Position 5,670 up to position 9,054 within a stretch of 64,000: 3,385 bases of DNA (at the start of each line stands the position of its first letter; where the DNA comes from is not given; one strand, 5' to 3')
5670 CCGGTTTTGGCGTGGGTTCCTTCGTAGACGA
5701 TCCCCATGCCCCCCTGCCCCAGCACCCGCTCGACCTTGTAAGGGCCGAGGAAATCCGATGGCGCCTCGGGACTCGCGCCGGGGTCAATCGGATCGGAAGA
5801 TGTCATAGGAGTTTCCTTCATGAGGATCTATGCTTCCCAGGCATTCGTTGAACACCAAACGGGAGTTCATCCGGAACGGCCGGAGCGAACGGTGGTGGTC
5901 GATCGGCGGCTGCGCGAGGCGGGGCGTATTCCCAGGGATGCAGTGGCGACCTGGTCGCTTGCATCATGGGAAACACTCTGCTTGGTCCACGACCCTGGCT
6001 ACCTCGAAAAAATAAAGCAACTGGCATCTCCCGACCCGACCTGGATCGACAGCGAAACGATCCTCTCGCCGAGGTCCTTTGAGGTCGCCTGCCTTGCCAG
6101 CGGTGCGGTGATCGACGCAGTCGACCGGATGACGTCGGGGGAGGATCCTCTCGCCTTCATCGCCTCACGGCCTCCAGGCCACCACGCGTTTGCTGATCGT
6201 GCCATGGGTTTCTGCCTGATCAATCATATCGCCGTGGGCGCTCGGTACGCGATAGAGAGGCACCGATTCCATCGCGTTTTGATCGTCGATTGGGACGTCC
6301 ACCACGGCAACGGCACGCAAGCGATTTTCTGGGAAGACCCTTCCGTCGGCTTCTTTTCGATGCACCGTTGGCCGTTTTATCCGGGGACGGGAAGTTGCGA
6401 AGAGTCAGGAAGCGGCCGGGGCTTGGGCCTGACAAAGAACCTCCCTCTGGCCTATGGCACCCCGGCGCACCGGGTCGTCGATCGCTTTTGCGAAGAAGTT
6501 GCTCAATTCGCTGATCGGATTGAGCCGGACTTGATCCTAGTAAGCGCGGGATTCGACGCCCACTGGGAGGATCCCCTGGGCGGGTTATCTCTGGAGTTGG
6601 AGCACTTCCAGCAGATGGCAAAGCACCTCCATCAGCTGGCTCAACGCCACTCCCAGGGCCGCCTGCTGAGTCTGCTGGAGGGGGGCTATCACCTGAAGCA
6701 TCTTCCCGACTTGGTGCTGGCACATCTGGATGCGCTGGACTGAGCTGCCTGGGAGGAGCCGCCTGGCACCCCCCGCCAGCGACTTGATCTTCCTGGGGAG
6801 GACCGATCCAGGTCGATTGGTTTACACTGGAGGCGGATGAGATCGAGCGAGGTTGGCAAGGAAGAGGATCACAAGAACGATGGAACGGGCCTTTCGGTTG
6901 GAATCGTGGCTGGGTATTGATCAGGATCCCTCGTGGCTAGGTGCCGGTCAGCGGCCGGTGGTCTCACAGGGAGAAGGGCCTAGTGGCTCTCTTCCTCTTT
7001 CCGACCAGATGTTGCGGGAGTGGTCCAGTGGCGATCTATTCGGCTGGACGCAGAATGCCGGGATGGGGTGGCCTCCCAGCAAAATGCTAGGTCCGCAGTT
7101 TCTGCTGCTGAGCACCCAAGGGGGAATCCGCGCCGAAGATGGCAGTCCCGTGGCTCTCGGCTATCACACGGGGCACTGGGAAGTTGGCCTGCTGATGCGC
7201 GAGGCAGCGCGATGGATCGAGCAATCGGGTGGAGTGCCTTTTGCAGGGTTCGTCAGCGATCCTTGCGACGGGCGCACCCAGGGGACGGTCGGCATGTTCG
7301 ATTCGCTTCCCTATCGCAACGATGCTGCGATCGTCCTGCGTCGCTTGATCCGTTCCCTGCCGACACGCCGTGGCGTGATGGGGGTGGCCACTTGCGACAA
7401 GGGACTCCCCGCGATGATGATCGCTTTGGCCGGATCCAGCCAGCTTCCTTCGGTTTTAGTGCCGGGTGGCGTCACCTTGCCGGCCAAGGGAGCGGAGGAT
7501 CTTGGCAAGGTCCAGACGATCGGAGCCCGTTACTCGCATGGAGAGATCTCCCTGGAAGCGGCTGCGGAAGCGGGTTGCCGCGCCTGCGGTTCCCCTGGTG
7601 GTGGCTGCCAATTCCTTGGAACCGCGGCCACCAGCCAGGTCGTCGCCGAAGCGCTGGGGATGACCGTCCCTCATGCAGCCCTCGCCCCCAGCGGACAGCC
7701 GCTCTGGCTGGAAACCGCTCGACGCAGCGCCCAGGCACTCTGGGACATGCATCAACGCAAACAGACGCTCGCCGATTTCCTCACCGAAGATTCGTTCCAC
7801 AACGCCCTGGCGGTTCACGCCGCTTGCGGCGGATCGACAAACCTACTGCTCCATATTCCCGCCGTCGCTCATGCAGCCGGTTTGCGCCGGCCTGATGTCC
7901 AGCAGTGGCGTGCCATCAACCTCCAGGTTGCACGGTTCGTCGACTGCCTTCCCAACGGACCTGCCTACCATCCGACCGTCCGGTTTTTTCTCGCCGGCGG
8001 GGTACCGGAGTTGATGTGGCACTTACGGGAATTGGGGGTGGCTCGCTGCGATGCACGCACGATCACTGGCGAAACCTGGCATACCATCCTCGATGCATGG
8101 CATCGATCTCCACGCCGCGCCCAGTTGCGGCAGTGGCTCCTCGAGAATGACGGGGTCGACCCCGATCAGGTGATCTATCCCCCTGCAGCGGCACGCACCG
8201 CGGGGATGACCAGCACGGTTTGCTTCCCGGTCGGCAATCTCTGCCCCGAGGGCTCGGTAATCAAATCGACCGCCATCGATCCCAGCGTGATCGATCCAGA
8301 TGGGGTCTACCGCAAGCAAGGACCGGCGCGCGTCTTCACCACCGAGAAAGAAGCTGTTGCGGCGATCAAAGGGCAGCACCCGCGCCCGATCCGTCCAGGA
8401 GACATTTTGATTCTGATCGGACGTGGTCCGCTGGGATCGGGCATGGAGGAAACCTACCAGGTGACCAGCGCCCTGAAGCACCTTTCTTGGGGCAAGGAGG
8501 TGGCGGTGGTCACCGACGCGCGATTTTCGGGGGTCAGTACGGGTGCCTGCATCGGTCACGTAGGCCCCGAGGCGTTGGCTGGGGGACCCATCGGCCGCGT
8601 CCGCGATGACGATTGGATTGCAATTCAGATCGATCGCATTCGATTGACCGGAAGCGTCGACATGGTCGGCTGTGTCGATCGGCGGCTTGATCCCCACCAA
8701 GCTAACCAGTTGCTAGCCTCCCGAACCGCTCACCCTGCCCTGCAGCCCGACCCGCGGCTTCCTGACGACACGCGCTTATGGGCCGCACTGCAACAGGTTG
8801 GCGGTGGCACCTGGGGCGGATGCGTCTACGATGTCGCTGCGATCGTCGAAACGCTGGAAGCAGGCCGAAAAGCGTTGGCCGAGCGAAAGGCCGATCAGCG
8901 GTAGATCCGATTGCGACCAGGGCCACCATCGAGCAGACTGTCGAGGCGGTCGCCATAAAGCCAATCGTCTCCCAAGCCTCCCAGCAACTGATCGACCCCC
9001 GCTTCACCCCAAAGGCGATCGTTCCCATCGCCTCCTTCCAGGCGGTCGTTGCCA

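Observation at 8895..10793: PAP2/vanadium-haloperoxidase-like catalytic domain fused to an RTX calcium-binding repeat tail; no N-terminal signal peptide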

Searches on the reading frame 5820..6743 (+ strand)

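Call 15: search_protein_families(library=pfam, proteins=[window:5820-6743:+], max_evalue=0.001)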
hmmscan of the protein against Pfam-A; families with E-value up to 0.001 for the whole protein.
window:5820-6743:+ (307 aa): 1 family
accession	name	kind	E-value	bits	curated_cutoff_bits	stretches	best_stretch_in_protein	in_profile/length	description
PF00850.24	Hist_deacetyl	-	9.5e-85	285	27.9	1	17-305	1-297/298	Histone deacetylase domain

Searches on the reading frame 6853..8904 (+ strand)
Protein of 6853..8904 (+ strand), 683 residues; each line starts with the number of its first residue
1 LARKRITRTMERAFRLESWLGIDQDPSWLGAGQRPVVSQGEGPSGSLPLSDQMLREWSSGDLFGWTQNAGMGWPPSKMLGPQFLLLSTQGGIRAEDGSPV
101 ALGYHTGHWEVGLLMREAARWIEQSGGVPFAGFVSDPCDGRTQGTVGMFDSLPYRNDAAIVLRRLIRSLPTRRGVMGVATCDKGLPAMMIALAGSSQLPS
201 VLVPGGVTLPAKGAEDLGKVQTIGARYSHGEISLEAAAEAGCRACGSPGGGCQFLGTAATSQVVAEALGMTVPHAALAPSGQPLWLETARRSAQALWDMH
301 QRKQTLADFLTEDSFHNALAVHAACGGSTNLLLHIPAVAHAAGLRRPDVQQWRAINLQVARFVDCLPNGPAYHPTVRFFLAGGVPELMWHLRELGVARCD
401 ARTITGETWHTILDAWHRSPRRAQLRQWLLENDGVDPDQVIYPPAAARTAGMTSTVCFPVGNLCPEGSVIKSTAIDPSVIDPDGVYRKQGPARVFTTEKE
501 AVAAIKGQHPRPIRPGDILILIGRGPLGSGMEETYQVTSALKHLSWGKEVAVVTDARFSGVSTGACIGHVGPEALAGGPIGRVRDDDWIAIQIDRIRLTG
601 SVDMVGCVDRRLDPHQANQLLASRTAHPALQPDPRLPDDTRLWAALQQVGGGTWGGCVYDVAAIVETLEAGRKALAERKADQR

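Call 15: search_protein_families(library=pfam, proteins=[window:6853-8904:+], max_evalue=0.001)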
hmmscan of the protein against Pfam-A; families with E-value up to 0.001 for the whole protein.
window:6853-8904:+ (683 aa): 2 families
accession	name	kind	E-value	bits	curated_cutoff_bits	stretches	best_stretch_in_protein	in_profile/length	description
PF00920.27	ILVD_EDD_N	-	8.3e-59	199.7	27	1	105-410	14-314/316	Dihydroxy-acid/6-phosphogluconate dehydratase N-terminal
PF24877.1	ILV_EDD_C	-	2.1e-38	132.1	27.7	1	460-612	20-164/191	Dihydroxy-acid/6-phosphogluconate dehydratase C-terminal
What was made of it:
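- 8895..8904 (.): 10-bp overlap of the stop-proximal ends of this gene and the convergent IlvD/Edd-family dehydratase gene (6853-8904, +). Dehydratase Pfam assignment from call 15.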
